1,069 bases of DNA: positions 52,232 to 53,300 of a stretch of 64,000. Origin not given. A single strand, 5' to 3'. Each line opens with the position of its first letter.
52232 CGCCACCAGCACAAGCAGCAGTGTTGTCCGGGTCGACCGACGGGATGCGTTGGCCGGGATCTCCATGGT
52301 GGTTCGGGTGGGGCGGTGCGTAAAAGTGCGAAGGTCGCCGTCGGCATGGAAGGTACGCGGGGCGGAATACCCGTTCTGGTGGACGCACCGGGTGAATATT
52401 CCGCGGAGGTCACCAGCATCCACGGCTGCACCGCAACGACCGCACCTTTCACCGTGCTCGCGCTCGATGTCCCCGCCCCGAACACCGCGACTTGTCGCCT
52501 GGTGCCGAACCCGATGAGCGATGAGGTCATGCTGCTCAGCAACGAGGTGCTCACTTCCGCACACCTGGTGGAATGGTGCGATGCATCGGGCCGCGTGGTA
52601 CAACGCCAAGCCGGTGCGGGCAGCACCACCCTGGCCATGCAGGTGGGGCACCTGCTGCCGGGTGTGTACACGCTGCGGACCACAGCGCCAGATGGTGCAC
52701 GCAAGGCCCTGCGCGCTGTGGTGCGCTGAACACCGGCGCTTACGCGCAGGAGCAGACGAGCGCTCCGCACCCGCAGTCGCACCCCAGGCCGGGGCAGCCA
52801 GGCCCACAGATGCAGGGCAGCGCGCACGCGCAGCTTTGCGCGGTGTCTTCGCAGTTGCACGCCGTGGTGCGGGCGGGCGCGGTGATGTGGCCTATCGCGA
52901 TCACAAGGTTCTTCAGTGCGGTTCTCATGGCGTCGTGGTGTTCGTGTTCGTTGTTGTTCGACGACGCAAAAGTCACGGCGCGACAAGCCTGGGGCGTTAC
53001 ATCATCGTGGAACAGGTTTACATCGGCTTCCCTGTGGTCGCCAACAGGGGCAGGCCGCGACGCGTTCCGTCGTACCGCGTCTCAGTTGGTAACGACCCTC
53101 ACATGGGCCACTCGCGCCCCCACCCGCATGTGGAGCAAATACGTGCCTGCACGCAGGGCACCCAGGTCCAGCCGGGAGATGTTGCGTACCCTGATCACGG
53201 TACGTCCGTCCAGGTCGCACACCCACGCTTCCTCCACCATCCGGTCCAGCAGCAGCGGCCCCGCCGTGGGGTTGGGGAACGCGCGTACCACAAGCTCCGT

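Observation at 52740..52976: CxC-rich micro-ORF (12 Cys in 39 residues): metallothionein-like or secreted Cys-knot peptide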

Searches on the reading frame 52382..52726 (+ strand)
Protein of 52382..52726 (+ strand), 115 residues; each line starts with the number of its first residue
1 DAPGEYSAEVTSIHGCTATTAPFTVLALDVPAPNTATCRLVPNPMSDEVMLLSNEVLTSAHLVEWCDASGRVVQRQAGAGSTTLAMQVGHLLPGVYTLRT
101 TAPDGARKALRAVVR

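Call 6: search_protein_families(library=ncbifam, proteins=[window:52382-52726:+], max_evalue=0.1)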
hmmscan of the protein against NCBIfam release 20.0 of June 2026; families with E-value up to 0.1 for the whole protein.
window:52382-52726:+ (115 aa): 2 families
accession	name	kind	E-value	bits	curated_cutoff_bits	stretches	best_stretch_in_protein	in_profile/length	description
TIGR04183.1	Por_Secre_tail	domain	0.00015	21.7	23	1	42-106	3-64/72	T9SS type A sorting domain-containing protein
NF038113.1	T9SSA_dep_M36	equivalog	0.002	16.4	885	1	34-101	789-856/869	T9SS-dependent M36 family metallopeptidase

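Call 7: search_protein_families(library=pfam, proteins=[window:52382-52726:+], max_evalue=0.1)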
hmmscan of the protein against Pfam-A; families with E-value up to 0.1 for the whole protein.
window:52382-52726:+ (115 aa): 1 family
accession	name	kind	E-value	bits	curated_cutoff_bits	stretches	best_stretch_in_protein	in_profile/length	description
PF18962.6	Por_Secre_tail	-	1.5e-06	28.9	27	1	42-102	3-64/75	Secretion system C-terminal sorting domain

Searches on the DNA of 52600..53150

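Call 68: search_rna_families(source=window, start=52600, end=53150, threshold=evalue, max_evalue=1)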
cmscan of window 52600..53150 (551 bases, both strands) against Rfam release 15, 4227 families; matches with E-value up to 1: 0.
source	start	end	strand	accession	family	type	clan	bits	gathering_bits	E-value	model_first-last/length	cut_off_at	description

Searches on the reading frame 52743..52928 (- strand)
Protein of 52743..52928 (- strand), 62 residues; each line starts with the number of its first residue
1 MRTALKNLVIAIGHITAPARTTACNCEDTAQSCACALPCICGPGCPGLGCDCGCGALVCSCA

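Call 16: find_homologous_proteins(query=window:52743-52928:-, max_evalue=1)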
Query seq(62 aa): no candidate shares three 5-residue words with the query. No homologue found.
